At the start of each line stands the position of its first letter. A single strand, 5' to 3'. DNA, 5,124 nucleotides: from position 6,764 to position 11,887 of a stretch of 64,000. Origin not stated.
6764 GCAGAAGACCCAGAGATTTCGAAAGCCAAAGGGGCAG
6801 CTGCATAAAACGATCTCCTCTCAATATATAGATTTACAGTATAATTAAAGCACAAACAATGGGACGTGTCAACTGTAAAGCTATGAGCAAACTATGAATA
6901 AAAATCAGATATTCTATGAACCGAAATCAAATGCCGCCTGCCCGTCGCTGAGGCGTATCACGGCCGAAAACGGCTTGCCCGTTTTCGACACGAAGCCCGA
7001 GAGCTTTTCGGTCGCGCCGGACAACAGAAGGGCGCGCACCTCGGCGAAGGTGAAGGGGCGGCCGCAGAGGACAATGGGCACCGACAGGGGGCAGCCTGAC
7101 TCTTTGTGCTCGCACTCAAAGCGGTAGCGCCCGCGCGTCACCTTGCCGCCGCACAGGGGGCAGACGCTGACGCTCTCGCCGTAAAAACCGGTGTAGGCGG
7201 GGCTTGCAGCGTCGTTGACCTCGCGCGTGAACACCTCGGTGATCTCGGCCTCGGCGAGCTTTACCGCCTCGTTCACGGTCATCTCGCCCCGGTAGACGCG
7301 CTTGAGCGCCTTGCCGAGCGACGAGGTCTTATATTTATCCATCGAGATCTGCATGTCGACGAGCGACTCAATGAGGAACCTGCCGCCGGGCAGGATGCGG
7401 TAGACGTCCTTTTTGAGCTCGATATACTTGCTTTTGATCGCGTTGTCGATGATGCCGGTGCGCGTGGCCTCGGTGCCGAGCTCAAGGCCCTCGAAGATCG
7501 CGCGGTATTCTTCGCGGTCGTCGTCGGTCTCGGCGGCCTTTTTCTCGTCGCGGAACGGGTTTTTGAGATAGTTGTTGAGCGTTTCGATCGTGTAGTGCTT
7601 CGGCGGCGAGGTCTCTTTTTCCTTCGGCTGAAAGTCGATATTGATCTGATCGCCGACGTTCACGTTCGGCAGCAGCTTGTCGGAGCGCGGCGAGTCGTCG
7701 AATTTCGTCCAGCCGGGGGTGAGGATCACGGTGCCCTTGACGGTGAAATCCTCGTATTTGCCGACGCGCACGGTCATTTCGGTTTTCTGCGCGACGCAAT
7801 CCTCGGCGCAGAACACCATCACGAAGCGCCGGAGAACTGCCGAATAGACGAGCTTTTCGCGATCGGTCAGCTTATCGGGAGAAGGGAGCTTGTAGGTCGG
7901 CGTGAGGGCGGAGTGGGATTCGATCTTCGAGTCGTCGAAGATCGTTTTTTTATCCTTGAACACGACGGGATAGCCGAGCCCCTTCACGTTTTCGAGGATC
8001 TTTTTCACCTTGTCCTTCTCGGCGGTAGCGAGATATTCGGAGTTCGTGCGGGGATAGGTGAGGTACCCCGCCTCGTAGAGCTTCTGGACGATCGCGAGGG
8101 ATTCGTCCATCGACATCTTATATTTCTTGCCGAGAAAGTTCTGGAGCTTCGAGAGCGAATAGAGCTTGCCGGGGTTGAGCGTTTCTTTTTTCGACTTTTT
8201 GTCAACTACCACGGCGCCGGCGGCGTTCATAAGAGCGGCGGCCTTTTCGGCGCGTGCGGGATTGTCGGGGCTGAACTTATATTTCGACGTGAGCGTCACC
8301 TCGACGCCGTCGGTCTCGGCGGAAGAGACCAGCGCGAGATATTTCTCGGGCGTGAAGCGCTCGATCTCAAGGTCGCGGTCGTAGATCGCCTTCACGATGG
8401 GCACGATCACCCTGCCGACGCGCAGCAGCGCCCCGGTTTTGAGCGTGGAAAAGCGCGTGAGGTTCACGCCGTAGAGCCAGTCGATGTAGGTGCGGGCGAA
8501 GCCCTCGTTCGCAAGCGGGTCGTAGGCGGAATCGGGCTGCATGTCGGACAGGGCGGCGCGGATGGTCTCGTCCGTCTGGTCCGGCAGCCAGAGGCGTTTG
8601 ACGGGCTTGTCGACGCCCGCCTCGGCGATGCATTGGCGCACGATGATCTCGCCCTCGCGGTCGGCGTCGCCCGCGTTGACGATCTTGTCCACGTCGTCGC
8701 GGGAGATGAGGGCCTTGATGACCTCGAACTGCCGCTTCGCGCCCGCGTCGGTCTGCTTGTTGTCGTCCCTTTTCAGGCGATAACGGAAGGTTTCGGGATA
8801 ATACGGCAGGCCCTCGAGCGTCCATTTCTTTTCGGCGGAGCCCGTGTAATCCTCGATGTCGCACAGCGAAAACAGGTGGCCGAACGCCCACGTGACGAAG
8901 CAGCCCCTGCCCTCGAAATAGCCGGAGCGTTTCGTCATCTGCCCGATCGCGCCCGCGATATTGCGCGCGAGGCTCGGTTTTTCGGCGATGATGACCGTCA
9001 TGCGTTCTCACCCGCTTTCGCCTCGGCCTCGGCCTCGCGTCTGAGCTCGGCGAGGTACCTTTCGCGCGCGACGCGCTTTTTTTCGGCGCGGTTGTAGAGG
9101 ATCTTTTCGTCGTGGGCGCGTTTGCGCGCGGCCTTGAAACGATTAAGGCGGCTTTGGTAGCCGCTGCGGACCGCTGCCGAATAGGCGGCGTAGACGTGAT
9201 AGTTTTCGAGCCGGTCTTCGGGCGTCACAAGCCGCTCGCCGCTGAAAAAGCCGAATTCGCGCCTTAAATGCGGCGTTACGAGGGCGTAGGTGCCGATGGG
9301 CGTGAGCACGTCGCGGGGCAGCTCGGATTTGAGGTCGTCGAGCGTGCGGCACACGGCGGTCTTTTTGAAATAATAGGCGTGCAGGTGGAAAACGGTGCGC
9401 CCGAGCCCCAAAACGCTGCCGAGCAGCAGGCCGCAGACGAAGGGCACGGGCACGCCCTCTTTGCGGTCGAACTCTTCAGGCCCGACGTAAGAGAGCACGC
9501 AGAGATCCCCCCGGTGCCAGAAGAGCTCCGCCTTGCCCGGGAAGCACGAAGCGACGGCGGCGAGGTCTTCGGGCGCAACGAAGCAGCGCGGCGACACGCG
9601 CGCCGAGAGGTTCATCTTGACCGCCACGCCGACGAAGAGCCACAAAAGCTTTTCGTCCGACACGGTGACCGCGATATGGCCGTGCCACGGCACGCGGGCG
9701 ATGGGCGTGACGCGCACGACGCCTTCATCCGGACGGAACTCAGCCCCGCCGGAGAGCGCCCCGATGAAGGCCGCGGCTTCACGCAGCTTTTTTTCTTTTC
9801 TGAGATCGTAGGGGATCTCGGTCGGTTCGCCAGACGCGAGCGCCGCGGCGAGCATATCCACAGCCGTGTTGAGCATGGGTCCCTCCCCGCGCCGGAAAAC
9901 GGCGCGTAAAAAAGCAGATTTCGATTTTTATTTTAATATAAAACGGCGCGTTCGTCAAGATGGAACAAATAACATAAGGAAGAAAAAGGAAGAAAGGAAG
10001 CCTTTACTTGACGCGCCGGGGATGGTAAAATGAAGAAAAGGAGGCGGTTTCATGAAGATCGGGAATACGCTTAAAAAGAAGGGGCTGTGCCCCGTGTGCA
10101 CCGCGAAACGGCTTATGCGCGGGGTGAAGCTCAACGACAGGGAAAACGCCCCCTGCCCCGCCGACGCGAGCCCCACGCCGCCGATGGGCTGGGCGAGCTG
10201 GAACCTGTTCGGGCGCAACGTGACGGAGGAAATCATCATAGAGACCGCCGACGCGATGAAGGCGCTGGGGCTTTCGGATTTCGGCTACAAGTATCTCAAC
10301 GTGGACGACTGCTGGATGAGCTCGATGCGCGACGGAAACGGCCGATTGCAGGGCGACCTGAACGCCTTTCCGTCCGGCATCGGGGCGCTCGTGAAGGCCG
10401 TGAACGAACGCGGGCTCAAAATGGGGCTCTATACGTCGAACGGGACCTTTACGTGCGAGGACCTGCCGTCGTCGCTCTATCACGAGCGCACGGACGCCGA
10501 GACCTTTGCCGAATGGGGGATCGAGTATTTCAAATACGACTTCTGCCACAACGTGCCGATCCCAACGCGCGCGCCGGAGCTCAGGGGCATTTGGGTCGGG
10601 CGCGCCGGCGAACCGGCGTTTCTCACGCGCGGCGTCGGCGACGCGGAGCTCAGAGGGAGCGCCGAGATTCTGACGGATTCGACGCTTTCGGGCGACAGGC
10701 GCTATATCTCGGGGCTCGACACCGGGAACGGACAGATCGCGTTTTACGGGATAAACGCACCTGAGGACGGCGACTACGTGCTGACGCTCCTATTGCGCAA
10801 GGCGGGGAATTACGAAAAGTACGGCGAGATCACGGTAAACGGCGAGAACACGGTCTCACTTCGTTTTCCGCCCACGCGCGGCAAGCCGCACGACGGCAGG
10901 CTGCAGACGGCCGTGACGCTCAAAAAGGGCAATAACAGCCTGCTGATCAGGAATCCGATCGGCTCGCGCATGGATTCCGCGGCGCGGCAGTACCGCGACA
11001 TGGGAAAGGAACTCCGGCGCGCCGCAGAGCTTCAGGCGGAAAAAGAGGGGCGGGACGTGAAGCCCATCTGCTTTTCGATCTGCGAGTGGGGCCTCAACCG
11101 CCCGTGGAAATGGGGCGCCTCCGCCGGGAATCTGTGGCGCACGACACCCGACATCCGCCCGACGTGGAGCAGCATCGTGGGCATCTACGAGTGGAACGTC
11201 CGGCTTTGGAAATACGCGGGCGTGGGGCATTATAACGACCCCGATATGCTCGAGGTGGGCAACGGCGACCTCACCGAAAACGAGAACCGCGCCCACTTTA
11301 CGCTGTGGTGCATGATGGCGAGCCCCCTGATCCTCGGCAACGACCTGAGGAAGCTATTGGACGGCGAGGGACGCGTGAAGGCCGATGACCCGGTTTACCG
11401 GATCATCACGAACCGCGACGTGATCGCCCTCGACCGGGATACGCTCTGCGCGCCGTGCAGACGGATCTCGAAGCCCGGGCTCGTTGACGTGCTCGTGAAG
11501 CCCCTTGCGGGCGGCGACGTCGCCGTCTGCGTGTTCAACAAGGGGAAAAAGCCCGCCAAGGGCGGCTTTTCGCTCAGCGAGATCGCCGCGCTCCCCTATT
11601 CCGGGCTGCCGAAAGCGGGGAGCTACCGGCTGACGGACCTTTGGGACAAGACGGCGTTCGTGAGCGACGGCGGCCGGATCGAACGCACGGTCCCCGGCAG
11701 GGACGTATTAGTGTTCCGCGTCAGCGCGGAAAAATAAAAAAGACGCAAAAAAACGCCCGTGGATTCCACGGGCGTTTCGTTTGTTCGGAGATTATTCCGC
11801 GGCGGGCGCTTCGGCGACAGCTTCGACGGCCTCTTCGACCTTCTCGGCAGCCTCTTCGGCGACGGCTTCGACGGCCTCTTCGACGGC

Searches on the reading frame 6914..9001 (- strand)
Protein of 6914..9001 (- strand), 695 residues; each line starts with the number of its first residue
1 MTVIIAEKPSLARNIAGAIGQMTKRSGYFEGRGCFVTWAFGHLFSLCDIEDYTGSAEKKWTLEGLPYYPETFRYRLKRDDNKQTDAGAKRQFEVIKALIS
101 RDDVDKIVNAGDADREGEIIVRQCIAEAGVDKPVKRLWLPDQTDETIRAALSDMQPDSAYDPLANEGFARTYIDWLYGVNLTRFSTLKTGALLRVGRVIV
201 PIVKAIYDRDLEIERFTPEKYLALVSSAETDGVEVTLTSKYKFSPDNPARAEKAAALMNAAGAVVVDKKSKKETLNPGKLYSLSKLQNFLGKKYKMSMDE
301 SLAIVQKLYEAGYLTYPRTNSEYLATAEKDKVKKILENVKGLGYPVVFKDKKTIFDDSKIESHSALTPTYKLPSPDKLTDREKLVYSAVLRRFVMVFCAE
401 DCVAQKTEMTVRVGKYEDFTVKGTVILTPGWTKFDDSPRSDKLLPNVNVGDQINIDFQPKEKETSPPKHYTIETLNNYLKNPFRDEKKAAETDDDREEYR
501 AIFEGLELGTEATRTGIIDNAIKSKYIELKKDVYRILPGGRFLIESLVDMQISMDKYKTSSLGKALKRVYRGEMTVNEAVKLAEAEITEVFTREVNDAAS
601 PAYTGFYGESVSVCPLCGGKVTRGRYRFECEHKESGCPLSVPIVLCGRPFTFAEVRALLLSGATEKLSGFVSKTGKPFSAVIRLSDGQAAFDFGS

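Call 24: search_protein_families(library=pfam, proteins=[window:6914-9001:-], max_evalue=0.001)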
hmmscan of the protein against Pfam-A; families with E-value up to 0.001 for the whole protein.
window:6914-9001:- (695 aa): 3 families
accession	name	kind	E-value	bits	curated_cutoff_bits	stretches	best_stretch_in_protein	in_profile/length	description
PF01131.25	Topoisom_bac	-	1.5e-78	265.1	35.1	1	160-580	3-410/411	DNA topoisomerase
PF13342.12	Toprim_Crpt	-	1.6e-14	54.1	32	1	636-693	1-59/60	C-terminal repeat of topoisomerase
PF01751.28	Toprim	-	1.2e-08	35.4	23.1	1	2-128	1-80/96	Toprim domain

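Call 36: find_related_loci(query=window:6914-8998:-, collection=genome_contigs, flank=500)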
Query window:6914-8998:- (694 aa) in genome_contigs; peptide patterns used: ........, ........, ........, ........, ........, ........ (x = any residue, [..] = any of these).
178 stretches matched a pattern; 158 encode a relative of the query (tblastn E <= 1e-3); the best 80 are kept; 80 distinct loci.
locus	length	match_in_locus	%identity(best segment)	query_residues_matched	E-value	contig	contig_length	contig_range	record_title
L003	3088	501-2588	78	1-694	0e+0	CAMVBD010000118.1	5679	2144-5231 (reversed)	MAG TPA_asm: uncultured Clostridia bacterium isolate SRR8387716_bin.86_metaWRAP_v1.3_MAG genome assembly, contig: ERZ142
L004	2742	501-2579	74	2-692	0e+0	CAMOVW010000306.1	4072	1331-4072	MAG: uncultured Clostridia bacterium isolate SRR873600_bin.140_metaWRAP_v1.3_MAG genome assembly, contig: NODE_61054_len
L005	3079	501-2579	72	2-692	0e+0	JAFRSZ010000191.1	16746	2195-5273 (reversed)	MAG: Clostridia bacterium isolate RGIG2773 Goat_Omasum-6__c356775, whole genome shotgun sequence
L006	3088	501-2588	68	2-692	0e+0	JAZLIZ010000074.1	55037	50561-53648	MAG: Acutalibacteraceae bacterium isolate T1900044969_TA20190031.MAGScoT_cleanbin_000008 SGB_4024_k141_290828, whole gen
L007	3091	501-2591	67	2-692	0e+0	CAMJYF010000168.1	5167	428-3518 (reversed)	MAG: uncultured Clostridia bacterium isolate SRR12081292_bin.8_metaWRAP_v1.3_MAG genome assembly, contig: ERZ12289771.31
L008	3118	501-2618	65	1-694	0e+0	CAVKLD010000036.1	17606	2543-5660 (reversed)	bacterium isolate G02634-L1_cleanbin_000002 genome assembly, contig: Spades_G02634-L1_contig_1184, whole genome shotgun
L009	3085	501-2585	66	2-692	0e+0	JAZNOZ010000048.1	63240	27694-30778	MAG: Acutalibacteraceae bacterium isolate T1900044837_TS20190303.MAGScoT_cleanbin_000004 SGB_2925_k141_2059887, whole ge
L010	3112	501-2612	65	1-692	0e+0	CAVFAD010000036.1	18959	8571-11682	Bacteroidaceae bacterium isolate H07675-L1_cleanbin_000002 genome assembly, contig: Spades_H07675-L1_contig_2384, whole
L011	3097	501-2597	65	2-694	0e+0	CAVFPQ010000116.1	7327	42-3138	Acutalibacteraceae bacterium isolate H07627-L1_cleanbin_000007 genome assembly, contig: Spades_H07627-L1_contig_6260, wh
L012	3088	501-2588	65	2-692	0e+0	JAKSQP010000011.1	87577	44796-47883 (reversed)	MAG: Clostridia bacterium isolate Horse_feces232 MAG232_11, whole genome shotgun sequence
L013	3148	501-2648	63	1-694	0e+0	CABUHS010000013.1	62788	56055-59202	MAG TPA_asm: uncultured Clostridiales bacterium isolate MGYG-HGUT-04030 genome assembly, contig: GUT_GENOME254230_13, wh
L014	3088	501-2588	64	2-692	0e+0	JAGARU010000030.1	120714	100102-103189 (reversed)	MAG: Clostridia bacterium isolate RGIG8715 Water_deer_Colon-4__c83280, whole genome shotgun sequence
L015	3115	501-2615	64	2-692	0e+0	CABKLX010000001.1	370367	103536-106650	uncultured Clostridiales bacterium isolate MGYG-HGUT-01271 genome assembly, contig: NODE_1_length_370367_cov_19.2655, wh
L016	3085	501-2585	64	2-692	0e+0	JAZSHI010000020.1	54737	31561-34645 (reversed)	MAG: Acutalibacteraceae bacterium isolate T1900044575_TS20190041.MAGScoT_cleanbin_000051 SGB_489_k141_3060509, whole gen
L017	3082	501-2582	64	2-692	0e+0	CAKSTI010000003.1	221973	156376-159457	MAG: uncultured Clostridia bacterium isolate REFINED_METABAT215_TOP10_CONTIGS_1500_ASSEMBLY_K77_MERGED__Hadza_MoBio_hadz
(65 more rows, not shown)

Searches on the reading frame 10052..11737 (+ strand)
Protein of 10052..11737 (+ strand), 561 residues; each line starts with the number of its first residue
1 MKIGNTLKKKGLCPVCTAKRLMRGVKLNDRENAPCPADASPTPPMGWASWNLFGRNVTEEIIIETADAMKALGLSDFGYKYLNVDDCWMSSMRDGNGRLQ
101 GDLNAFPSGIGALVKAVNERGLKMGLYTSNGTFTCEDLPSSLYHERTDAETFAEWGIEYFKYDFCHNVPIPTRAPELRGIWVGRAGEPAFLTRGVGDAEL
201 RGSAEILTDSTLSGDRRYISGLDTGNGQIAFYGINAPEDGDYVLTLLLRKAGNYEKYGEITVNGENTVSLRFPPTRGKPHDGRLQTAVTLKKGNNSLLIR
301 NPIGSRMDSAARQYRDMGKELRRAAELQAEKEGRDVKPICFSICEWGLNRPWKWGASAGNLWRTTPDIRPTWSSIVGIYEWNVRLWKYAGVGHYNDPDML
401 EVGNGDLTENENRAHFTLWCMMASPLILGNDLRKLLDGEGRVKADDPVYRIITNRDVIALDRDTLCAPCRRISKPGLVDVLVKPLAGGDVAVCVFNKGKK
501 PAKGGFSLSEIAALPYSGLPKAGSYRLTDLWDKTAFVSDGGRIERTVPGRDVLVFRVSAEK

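Call 24: search_protein_families(library=pfam, proteins=[window:10052-11737:+], max_evalue=0.001)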
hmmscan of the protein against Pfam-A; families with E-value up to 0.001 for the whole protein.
window:10052-11737:+ (561 aa): 2 families
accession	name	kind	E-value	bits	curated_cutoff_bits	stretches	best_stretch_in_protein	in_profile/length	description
PF16499.11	Melibiase_2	-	1.9e-54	185.4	23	2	42-166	1-135/284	Alpha galactosidase A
PF17801.7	Melibiase_C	-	1.9e-12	47.5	22.9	1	478-557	4-71/71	Alpha galactosidase C-terminal beta sandwich domain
